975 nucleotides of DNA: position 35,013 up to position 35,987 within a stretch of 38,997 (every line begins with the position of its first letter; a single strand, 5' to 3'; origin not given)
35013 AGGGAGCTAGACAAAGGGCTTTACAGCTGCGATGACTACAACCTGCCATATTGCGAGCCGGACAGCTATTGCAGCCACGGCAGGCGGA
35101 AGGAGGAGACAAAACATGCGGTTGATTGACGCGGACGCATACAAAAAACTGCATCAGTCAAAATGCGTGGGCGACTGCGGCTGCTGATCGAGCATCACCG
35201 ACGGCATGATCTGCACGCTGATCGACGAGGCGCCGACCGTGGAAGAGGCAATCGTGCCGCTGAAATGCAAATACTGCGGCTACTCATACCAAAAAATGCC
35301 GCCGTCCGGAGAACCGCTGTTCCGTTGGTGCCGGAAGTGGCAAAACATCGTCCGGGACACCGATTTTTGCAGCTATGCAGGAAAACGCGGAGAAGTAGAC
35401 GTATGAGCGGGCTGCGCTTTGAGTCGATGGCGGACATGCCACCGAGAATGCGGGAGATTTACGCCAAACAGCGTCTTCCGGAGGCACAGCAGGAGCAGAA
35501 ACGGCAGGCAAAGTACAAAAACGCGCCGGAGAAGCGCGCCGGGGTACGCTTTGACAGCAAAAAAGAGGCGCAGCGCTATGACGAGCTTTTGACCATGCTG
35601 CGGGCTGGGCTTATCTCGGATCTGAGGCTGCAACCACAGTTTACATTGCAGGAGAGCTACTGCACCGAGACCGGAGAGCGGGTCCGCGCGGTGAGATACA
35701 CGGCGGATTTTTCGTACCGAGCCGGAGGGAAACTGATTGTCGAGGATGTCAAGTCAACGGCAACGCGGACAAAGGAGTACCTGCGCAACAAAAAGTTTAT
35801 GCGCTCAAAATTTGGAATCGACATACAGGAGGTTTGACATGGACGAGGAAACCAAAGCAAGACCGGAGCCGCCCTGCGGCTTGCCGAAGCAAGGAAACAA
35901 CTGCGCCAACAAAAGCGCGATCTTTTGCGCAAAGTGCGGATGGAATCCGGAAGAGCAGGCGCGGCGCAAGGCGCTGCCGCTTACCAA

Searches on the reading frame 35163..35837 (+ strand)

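Call 36: search_protein_families(library=pfam, proteins=[window:35163-35837:+], max_evalue=0.001)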
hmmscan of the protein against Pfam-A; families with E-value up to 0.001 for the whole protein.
window:35163-35837:+ (224 aa): 1 family
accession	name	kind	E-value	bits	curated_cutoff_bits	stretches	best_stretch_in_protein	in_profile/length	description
PF06356.17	DUF1064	-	1.4e-20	74.2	24.7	1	117-214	3-99/117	Protein of unknown function (DUF1064)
